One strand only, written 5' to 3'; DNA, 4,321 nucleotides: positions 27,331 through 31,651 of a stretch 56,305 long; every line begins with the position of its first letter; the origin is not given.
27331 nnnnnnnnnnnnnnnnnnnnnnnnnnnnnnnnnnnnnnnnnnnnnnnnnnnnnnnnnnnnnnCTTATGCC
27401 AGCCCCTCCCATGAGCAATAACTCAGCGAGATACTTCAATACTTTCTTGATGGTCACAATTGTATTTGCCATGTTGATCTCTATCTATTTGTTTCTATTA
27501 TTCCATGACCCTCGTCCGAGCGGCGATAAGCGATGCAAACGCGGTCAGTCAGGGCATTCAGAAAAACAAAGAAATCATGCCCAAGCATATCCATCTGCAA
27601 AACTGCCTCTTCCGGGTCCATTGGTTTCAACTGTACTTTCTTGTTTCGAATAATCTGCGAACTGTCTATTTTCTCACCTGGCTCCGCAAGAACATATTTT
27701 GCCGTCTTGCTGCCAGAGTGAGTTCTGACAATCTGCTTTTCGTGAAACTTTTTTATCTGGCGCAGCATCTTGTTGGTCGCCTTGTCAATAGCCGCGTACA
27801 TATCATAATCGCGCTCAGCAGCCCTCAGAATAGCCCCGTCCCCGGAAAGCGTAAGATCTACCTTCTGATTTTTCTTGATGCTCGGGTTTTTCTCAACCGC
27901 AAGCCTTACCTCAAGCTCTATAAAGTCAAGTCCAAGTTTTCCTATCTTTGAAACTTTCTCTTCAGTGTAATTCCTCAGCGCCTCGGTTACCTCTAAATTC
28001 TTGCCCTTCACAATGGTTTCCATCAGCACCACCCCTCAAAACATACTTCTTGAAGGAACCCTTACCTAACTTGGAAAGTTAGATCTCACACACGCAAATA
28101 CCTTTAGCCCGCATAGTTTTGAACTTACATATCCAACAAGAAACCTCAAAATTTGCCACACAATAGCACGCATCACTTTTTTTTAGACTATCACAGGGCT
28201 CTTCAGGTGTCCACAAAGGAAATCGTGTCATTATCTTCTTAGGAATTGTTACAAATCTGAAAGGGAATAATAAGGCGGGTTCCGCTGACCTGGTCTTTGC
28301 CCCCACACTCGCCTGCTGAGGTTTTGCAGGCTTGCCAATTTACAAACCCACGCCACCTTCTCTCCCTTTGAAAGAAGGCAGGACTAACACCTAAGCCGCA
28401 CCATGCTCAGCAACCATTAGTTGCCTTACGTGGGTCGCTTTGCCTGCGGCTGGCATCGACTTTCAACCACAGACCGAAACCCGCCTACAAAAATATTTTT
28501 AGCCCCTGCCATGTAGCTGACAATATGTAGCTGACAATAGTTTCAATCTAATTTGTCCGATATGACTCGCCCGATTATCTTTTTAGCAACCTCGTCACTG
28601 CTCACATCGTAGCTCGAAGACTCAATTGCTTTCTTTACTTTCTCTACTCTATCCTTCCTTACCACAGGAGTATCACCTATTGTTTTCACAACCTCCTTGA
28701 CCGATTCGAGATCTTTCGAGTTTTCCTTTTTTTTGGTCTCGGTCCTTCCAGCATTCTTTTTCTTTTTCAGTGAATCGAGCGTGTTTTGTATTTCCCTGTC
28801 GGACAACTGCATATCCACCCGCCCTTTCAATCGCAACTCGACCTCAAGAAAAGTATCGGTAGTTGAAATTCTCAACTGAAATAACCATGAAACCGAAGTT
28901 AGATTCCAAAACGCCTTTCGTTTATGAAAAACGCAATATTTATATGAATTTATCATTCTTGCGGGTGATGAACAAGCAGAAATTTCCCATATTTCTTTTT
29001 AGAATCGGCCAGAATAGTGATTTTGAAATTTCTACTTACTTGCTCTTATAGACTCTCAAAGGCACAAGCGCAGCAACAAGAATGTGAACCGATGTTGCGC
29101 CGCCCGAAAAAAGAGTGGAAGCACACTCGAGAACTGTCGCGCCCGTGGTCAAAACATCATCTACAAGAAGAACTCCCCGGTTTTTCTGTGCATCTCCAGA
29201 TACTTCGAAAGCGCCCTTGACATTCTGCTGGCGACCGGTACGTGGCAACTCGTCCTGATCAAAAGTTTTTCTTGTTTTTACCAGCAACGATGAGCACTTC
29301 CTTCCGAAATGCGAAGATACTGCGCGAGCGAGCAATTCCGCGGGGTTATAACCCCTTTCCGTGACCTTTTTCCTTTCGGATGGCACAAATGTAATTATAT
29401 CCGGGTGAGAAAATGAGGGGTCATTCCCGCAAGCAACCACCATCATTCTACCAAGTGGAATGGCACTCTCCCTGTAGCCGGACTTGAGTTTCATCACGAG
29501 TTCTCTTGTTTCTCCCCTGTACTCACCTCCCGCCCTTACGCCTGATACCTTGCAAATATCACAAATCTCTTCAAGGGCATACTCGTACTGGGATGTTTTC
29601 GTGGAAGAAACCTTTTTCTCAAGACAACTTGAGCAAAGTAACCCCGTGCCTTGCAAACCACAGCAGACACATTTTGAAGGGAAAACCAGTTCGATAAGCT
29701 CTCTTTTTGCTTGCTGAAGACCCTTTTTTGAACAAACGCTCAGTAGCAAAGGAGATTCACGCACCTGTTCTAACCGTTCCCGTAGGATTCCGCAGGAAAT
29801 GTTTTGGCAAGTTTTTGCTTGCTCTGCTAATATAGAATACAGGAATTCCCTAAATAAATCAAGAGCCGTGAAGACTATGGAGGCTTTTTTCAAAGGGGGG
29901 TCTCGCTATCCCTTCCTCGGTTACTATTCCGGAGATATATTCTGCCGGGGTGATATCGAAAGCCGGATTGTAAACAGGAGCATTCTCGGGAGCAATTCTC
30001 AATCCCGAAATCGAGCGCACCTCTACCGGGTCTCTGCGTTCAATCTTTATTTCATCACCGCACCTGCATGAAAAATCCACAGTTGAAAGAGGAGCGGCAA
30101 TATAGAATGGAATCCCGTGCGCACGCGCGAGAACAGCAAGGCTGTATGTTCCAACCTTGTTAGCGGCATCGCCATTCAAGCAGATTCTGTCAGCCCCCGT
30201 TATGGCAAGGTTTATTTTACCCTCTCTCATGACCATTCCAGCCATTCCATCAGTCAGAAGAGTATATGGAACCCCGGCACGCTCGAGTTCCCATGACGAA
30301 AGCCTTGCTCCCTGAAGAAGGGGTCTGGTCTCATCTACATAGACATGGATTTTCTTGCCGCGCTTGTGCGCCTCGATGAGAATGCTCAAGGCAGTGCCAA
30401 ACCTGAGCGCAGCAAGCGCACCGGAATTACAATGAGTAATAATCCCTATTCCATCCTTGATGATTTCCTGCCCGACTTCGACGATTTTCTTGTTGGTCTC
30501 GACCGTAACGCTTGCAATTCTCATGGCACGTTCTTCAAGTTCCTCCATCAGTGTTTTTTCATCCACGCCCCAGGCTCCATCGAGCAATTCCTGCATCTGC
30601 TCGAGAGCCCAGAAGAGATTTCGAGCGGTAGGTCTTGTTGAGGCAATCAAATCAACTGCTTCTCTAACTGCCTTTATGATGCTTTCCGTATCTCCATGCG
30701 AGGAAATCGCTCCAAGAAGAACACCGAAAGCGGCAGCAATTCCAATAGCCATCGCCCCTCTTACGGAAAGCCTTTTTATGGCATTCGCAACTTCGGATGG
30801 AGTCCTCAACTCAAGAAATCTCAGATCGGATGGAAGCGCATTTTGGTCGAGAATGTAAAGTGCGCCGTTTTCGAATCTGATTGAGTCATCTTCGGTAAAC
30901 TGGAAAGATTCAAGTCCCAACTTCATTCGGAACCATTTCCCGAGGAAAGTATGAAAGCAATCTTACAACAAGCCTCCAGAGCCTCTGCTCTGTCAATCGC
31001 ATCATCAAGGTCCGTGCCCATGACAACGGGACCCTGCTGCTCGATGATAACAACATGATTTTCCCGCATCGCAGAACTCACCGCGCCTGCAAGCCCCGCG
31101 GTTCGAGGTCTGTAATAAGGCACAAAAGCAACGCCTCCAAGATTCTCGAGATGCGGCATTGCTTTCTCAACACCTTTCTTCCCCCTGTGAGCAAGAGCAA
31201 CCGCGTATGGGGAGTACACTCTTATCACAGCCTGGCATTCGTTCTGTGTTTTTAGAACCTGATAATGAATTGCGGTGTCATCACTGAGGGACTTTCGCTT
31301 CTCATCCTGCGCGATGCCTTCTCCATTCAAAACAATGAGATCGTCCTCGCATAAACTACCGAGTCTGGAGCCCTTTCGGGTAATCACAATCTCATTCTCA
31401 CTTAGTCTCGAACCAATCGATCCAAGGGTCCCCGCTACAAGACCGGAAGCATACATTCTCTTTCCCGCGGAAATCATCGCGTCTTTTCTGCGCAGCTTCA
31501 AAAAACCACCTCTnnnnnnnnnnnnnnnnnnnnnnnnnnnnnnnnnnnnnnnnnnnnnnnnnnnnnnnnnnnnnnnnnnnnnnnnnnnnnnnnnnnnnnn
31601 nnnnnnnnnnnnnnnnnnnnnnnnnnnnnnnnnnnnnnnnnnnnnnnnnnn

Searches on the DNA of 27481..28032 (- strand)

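Call 27: search_rna_families(sources=[L081, L082, L083, L084, L085, L086, L087, L088, L089, L090, L091, L002, L007, L033, L028, L006], threshold=gathering)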
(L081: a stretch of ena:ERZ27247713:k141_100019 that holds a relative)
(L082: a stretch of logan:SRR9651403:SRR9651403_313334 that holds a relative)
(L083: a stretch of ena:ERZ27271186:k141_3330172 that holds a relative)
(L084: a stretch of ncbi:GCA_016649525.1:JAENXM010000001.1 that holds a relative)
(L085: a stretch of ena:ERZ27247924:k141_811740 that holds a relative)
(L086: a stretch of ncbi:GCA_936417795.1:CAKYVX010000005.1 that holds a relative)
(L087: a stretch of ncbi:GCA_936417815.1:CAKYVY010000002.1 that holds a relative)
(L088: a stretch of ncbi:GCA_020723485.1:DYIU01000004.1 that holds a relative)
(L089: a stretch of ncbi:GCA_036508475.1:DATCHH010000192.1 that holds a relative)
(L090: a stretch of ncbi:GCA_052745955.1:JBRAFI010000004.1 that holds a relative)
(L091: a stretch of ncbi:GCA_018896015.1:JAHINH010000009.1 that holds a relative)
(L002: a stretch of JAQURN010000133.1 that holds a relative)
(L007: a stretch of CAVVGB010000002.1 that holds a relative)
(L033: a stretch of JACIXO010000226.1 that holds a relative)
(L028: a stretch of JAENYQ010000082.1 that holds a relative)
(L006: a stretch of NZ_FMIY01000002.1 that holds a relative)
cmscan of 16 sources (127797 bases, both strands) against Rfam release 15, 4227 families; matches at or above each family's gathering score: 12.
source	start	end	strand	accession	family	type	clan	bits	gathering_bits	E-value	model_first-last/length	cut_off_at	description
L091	2787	2992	+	RF03072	raiA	Cis-reg; riboswitch;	-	180.1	101.3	1.7e-45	1-209/209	no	raiA RNA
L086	4395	4601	+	RF03072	raiA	Cis-reg; riboswitch;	-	175.9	101.3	2.6e-44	1-209/209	no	raiA RNA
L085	4395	4601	+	RF03072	raiA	Cis-reg; riboswitch;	-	175.5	101.3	3.2e-44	1-209/209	no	raiA RNA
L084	4315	4521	+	RF03072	raiA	Cis-reg; riboswitch;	-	175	101.3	4.5e-44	1-209/209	no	raiA RNA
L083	4315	4521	+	RF03072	raiA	Cis-reg; riboswitch;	-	174.9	101.3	4.9e-44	1-209/209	no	raiA RNA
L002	17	222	+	RF03072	raiA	Cis-reg; riboswitch;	-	173.2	101.3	1.5e-43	1-209/209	no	raiA RNA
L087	2811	3018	+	RF03072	raiA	Cis-reg; riboswitch;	-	172.6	101.3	2.1e-43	1-209/209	no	raiA RNA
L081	4540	4753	+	RF03072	raiA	Cis-reg; riboswitch;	-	172.4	101.3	2.5e-43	1-209/209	no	raiA RNA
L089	2356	2562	+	RF03072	raiA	Cis-reg; riboswitch;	-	171.2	101.3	5.2e-43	1-209/209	no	raiA RNA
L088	2798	3006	+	RF03072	raiA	Cis-reg; riboswitch;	-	169.6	101.3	1.5e-42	1-209/209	no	raiA RNA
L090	3099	3330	+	RF03072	raiA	Cis-reg; riboswitch;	-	166.6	101.3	1.1e-41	1-209/209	no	raiA RNA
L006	3736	3832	-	RF00162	SAM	Cis-reg; riboswitch;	CL00012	86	44.4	1.2e-18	1-108/108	no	SAM riboswitch aptamer (S box leader)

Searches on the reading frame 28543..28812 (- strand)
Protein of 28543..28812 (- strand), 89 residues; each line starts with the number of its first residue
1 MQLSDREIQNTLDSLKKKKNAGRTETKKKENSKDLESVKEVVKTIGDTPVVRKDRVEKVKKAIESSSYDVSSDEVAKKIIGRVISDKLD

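Call 4: search_protein_families(library=pfam, proteins=[window:28543-28812:-])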
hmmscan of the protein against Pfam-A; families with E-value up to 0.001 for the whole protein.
window:28543-28812:- (89 aa): 1 family
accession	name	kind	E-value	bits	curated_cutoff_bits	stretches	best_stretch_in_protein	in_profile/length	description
PF04316.19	FlgM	-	7e-11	42.6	25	1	34-80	8-54/55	Anti-sigma-28 factor, FlgM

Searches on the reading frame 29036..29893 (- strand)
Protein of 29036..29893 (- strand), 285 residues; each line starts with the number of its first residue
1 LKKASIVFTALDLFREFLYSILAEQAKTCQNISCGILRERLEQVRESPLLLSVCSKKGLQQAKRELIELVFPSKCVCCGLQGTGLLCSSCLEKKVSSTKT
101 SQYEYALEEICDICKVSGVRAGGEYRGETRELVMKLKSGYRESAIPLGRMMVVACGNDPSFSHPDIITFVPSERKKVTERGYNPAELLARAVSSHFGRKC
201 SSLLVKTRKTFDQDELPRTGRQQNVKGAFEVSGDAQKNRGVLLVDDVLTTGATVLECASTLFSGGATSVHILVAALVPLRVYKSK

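Call 4: search_protein_families(library=pfam, proteins=[window:29036-29893:-])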
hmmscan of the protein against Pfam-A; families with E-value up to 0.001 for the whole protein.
window:29036-29893:- (285 aa): 2 families
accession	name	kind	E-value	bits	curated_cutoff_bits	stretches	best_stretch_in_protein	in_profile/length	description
PF00156.33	Pribosyltran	-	7.8e-06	25.7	26.3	1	191-275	46-124/158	Phosphoribosyl transferase domain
PF14681.12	UPRTase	-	0.00026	21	27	0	235-277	118-159/206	Uracil phosphoribosyltransferase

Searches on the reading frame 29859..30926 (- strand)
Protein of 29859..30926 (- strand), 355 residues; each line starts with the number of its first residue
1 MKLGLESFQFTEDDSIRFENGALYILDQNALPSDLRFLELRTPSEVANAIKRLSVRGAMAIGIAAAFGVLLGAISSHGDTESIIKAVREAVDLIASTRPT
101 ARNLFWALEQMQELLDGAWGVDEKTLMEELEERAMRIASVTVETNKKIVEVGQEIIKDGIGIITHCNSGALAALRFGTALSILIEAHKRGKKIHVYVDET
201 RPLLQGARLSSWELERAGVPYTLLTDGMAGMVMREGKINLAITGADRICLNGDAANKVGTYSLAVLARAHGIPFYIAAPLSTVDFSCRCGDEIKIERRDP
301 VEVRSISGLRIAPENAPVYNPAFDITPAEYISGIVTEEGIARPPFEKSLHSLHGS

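Call 4: search_protein_families(library=pfam, proteins=[window:29859-30926:-])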
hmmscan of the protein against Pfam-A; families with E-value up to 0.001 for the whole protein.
window:29859-30926:- (355 aa): 1 family
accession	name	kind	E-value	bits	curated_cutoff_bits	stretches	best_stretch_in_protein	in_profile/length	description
PF01008.23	IF-2B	-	1.7e-81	274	22.4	1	55-343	2-280/280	Initiation factor 2 subunit family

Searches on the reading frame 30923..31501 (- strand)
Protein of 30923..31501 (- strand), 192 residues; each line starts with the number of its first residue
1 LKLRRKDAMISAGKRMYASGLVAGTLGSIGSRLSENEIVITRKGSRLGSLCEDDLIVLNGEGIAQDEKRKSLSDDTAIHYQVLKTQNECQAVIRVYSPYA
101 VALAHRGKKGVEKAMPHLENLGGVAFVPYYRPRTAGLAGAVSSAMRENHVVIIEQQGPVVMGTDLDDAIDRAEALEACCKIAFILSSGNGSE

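Call 4: search_protein_families(library=pfam, proteins=[window:30923-31501:-])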
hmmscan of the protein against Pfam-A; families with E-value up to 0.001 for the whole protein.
window:30923-31501:- (192 aa): 1 family
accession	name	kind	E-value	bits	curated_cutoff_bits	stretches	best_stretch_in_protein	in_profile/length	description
PF00596.27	Aldolase_II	-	3.2e-33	115.6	22.2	1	8-182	2-182/183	Class II Aldolase and Adducin N-terminal domain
